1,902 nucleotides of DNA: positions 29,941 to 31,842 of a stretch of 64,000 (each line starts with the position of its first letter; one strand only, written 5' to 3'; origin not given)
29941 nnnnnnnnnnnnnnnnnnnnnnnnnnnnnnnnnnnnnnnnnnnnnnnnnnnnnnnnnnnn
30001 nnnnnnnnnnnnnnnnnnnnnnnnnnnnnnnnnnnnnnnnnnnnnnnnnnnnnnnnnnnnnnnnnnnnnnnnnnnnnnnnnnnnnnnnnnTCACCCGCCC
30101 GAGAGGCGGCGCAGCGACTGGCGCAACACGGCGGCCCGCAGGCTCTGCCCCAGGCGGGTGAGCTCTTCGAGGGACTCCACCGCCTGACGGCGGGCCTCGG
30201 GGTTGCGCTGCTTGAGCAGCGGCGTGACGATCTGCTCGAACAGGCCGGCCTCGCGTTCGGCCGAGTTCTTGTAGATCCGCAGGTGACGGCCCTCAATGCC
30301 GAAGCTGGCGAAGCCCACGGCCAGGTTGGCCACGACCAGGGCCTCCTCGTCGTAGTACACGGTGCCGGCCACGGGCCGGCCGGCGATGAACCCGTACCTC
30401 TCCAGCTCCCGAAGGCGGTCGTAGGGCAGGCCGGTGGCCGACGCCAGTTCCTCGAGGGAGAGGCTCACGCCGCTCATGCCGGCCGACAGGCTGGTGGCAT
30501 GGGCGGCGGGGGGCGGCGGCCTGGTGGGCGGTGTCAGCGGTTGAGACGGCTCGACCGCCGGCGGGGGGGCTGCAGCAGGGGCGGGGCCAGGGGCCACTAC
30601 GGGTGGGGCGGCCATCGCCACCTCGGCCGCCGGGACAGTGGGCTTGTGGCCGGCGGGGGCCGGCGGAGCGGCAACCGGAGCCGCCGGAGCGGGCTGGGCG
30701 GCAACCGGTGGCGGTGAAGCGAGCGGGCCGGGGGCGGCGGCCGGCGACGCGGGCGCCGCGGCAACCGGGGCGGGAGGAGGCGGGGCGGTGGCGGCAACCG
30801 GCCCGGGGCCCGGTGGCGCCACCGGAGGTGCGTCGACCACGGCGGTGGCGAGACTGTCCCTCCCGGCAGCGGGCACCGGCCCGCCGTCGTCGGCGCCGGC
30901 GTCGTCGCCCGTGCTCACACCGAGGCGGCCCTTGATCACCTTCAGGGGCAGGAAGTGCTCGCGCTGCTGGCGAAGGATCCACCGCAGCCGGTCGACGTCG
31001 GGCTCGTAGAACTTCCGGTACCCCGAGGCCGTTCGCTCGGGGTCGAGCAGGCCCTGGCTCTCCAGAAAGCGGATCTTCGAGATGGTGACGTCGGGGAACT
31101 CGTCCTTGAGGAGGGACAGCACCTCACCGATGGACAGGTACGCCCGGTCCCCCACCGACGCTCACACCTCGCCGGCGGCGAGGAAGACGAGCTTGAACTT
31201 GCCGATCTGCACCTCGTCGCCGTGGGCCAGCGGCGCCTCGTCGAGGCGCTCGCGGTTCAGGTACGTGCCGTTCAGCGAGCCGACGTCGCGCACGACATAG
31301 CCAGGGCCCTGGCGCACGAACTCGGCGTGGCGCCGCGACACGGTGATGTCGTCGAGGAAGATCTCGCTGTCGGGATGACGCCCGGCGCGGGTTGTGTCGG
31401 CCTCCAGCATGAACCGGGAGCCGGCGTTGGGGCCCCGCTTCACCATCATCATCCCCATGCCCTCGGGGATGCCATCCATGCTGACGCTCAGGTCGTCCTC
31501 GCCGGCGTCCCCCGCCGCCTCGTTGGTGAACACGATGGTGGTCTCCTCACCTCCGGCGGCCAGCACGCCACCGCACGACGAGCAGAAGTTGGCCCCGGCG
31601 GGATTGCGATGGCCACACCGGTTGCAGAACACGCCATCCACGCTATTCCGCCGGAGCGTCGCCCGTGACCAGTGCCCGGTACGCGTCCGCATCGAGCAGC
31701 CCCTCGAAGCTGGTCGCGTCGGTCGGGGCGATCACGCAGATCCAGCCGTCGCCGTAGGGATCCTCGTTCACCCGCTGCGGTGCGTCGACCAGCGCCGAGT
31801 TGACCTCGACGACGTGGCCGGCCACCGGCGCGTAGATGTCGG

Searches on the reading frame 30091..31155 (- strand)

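Call 7: search_protein_families(library=pfam, proteins=[window:30091-31155:-])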
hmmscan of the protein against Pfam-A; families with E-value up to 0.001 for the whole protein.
window:30091-31155:- (354 aa): 2 families
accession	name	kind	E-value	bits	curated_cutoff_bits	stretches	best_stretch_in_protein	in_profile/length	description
PF13411.12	MerR_1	-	2.2e-12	47.3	21.6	1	23-76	12-64/69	MerR HTH family regulatory protein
PF00376.29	MerR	-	1.8e-10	40.9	28.2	1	19-49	7-38/38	MerR family regulatory protein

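Call 52: search_protein_families(library=ncbifam, proteins=[window:30091-31155:-], max_evalue=0.01)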
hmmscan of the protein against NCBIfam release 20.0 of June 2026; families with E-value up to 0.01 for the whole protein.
window:30091-31155:- (354 aa): 11 families
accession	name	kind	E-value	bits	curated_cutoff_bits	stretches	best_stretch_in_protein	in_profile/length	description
NF050798.1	TF_FtsR_Actino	equivalog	2.3e-65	220.9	150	2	7-81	1-75/223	transcriptional regulator FtsR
TIGR02043.1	ZntR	equivalog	3.2e-07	30.5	167.95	1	21-76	11-66/131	Zn(2+)-responsive transcriptional regulator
NF007069.0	PRK09514.1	equivalog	1.1e-06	28.7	143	1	21-76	11-66/141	Zn(2+)-responsive transcriptional regulator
TIGR02051.1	MerR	equivalog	1.8e-06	28.2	150.85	1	22-80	10-68/124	mercury resistance transcriptional regulator MerR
TIGR02047.1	CadR-PbrR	equivalog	4.5e-05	23.5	151.45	1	22-62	11-52/127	Cd(II)/Pb(II)-responsive transcriptional regulator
TIGR02044.1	CueR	equivalog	6e-05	23.1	147.4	1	23-66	12-56/127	Cu(I)-responsive transcriptional regulator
NF047375.1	HeatShock_HspR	equivalog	0.00046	20.1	105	1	28-75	20-67/92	heat shock protein transcriptional repressor HspR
NF053740.1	TransRegTnrAGPos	equivalog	0.0009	19.4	140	1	19-63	20-64/108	hypothetical protein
NF011617.0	PRK15043.1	equivalog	0.0011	18.4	417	1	7-62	4-55/243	HTH-type transcriptional regulator MlrA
NF041849.1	trans_regNmlR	equivalog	0.0013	18.8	175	0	23-60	12-50/117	stress response transcriptional regulator NmlR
NF047377.1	heat_HspR_dupli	exception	0.0065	16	300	0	22-66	16-60/214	heat shock protein transcriptional repressor HspR, fused homodimer type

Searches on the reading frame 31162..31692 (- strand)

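Call 7: search_protein_families(library=pfam, proteins=[window:31162-31692:-])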
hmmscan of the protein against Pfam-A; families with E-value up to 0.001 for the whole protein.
window:31162-31692:- (176 aa): 5 families
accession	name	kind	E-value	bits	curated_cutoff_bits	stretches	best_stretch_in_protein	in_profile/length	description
PF00498.31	FHA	-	6.6e-20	71.8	20.7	1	102-164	2-67/67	FHA domain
PF16697.10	Yop-YscD_cpl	-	3.2e-17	63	33.2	1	86-172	4-92/94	Inner membrane component of T3SS, cytoplasmic domain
PF13240.11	Zn_Ribbon_1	-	4e-07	30.1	25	1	22-41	1-20/23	zinc-ribbon domain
PF12773.13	DZR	-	7e-05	23.3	27.3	1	23-43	1-21/45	Double zinc ribbon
PF13248.11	Zn_ribbon_3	-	0.00018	21.3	27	1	23-44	5-26/26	zinc-ribbon domain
